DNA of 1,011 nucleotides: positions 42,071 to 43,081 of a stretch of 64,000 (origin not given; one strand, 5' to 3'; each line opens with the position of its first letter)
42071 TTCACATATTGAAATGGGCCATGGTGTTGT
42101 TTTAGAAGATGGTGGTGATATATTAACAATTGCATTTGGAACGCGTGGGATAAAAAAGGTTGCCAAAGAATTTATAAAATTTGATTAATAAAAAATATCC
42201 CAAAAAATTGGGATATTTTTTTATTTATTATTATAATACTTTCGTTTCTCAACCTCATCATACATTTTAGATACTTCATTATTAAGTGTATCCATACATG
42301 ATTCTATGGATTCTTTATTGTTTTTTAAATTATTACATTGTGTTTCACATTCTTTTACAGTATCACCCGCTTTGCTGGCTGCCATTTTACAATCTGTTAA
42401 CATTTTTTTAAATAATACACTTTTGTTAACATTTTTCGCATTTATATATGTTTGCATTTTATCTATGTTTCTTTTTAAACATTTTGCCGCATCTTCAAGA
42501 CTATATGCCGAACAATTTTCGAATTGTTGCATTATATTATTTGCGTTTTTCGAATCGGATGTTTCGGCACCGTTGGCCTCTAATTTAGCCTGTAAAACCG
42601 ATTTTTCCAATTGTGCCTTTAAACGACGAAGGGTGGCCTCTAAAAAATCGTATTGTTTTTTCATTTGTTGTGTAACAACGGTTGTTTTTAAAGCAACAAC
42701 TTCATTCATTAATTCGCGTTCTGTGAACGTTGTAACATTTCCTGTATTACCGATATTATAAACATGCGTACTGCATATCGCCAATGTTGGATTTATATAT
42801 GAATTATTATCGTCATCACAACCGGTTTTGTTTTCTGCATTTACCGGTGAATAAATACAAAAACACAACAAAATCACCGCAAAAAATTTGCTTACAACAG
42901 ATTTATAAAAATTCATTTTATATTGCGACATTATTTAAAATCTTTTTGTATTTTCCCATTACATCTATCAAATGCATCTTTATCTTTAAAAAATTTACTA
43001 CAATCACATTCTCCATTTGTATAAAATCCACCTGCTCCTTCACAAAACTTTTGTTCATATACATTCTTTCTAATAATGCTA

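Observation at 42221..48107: virB3-virB4 operon runs into three Sec-signal proteins instead of virB5/virB6/virB8-11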

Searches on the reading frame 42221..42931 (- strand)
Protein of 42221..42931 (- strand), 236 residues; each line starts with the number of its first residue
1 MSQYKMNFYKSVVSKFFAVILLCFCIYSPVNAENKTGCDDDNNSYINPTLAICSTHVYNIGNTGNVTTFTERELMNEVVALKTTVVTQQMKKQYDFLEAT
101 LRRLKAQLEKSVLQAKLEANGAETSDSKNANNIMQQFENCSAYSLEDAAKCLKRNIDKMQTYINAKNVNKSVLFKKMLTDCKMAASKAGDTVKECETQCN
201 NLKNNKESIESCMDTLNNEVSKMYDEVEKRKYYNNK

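Call 3: search_protein_families(library=pfam, proteins=[window:42221-42931:-], max_evalue=1)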
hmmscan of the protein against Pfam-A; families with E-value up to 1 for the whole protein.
window:42221-42931:- (236 aa): 13 families
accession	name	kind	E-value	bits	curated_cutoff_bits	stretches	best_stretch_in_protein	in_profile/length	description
PF18863.6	AbiJ_NTD4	-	0.0042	18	34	1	26-145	36-129/152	AbiJ N-terminal domain 4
PF05811.18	DUF842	-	0.0071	16.5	25.1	1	87-160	54-129/131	Eukaryotic protein of unknown function (DUF842)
PF25541.1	TBCA_PH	-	0.031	14.4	27.8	1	191-228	20-57/139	PH domain-containing proteins, TBCA domain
PF06009.19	Laminin_II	-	0.035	14.5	33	0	87-164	26-100/138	Laminin Domain II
PF13967.11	RSN1_TM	-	0.04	14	27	1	6-55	79-118/156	Late exocytosis, associated with Golgi transport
PF12325.13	TMF_TATA_bd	-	0.041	14.4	29.1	1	188-234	17-63/115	TATA element modulatory factor 1 TATA binding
PF21728.3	PADR1_N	-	0.1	13.5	25.7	1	88-128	6-46/60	PADR1, N-terminal helical domain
PF16526.10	CLZ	-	0.11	13.3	26.7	0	193-228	20-55/71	C-terminal leucine zipper domain of cyclic nucleotide-gated channels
PF05714.16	PFam54_60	-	0.15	12.2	27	1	100-230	54-176/185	Borrelia Bbcrasp-1 domain containing protein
PF11068.13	YlqD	-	0.29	11.9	27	1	84-168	11-95/131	YlqD protein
PF24319.2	DUF7491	-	0.32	11.7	30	0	175-228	13-66/90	Coiled-coil region of unknown function (DUF7491)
PF18208.6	NES_C_h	-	0.46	11.2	26.6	1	151-226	9-81/109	Nicking enzyme C-terminal middle helical domain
PF10157.14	BORCS6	-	0.97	10.1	35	0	144-217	11-84/101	BLOC-1-related complex sub-unit 6 C-terminal helix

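Call 4: search_protein_families(library=ncbifam, proteins=[window:42221-42931:-], max_evalue=1)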
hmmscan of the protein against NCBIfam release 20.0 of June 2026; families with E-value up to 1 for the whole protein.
window:42221-42931:- (236 aa): 3 families
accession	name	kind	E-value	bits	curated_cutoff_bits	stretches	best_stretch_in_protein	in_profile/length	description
TIGR02169.1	SMC_prok_A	equivalog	0.022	12.4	729.4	1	89-231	209-350/1165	chromosome segregation protein SMC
NF033914.0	antiphage_ZorA_1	subfamily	0.042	12.1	190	1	85-229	392-539/619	anti-phage ZorAB system protein ZorA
TIGR00030.1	S21p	equivalog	0.11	12.4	28.95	0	97-111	11-25/58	30S ribosomal protein S21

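Call 17: find_homologous_proteins(query=window:42221-42931:-)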
Query window:42221-42931:- (236 aa): 48 proteins with E <= 0.001 among 290 candidates.
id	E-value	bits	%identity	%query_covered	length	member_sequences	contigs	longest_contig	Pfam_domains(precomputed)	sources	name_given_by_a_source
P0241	5.4e-137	472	96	98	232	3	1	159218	-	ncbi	-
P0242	3.6e-71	257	58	96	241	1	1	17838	-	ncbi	-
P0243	1.1e-36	145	42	89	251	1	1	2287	-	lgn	-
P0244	5.9e-36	142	38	97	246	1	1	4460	-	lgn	-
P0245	5.7e-35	139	36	93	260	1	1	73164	-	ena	-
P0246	9.7e-35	138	37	86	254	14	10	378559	-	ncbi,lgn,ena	-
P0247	1.6e-34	138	37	95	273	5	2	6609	-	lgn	-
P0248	2.7e-34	137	38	86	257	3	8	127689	-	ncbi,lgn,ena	-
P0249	2.7e-34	137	38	86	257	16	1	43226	-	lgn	-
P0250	3.3e-34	137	36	92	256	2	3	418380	-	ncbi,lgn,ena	-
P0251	3.5e-34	136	36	92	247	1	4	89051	-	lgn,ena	-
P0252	3.7e-34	136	39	86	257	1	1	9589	-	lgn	-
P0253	4.4e-34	136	38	86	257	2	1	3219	-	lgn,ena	-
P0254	8.3e-34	135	37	97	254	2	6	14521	-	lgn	-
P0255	2.4e-33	134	39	86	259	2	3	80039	-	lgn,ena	-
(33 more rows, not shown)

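Call 19: find_encoding_contigs(protein=P0250, flank=10000, max_places=3)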
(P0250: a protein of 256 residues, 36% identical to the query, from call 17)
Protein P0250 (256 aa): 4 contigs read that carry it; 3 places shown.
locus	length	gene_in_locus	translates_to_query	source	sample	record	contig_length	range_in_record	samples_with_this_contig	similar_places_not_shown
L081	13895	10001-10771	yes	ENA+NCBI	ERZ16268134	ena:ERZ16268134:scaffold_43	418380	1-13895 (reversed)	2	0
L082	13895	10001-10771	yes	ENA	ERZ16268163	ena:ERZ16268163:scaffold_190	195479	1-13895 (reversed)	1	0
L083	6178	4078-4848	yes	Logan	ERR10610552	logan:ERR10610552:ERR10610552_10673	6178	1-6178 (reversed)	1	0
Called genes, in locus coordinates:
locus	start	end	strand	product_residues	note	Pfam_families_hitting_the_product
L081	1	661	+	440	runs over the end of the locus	-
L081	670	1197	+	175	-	-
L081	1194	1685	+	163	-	-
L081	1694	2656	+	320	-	PF00849:PseudoU_synth_2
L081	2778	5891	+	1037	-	-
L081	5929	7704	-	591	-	PF13306:LRR_5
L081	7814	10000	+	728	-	-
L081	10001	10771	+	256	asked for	-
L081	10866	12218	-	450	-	-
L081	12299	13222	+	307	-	-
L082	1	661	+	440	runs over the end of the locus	-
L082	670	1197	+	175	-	-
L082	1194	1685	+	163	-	-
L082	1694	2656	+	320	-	PF00849:PseudoU_synth_2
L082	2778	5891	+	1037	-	-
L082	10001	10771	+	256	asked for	-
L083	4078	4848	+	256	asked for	-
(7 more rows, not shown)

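Call 83: search_protein_families(library=pfam, proteins=[L081:2778-5891:+, L081:10866-12218:-, L081:12299-13222:+, L081:670-1197:+, L081:1194-1685:+], max_evalue=0.01)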
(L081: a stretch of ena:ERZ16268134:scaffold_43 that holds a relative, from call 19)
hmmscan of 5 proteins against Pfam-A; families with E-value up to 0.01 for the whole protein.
L081:2778-5891:+ (1037 aa): 0 families

L081:10866-12218:- (450 aa): 0 families

L081:12299-13222:+ (307 aa): 0 families

L081:670-1197:+ (175 aa): 2 families
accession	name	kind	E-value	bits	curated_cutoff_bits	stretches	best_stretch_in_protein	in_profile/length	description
PF13717.11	Zn_ribbon_4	-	9.6e-05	22.7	30.3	1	5-36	1-36/36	zinc-ribbon domain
PF11906.13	DUF3426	-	0.00077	20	27.7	1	86-151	68-116/147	Protein of unknown function (DUF3426)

L081:1194-1685:+ (163 aa): 0 families

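Call 100: search_solved_structures(query=A5, max_evalue=10)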
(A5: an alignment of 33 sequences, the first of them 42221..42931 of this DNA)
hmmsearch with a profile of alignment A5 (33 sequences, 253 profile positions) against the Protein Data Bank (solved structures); distinct sequences matched with E-value up to 10: 1.
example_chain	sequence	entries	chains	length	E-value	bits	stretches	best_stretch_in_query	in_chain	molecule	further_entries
6w2r_A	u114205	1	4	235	1.7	11.1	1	160-235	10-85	Junction 19 DHR54-DHR79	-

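Call 101: search_protein_families(library=pfam, alignment_id=A5, max_evalue=0.01)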
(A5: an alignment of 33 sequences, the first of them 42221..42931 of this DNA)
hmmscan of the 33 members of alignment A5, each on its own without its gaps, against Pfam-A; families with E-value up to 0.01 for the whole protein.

A. member 1, window:42221-42931:- (236 aa): 2 families
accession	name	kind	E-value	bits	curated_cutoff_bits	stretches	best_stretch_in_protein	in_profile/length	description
PF18863.6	AbiJ_NTD4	-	0.0042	18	34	0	26-145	36-129/152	AbiJ N-terminal domain 4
PF05811.18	DUF842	-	0.0071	16.5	25.1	1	87-160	54-129/131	Eukaryotic protein of unknown function (DUF842)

B. families by the number of members that match (of 33 scanned): 5 families
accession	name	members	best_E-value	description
PF18863.6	AbiJ_NTD4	2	0.0042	AbiJ N-terminal domain 4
PF16782.11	SIL1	1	0.00048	Nucleotide exchange factor SIL1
PF21728.3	PADR1_N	1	0.0029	PADR1, N-terminal helical domain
PF04510.18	DUF577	1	0.0031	Family of unknown function (DUF577)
PF05811.18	DUF842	1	0.0071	Eukaryotic protein of unknown function (DUF842)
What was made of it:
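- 42221..42931 (-): orf236: a secreted helical protein with 8 mature Cys, second gene of the pair. No Pfam or PDB hit (calls 100, 101).
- On VirB5/TrbJ/TraC (for orf206 and orf236): No Pfam or NCBIfam hit (calls 3, 4, 101).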
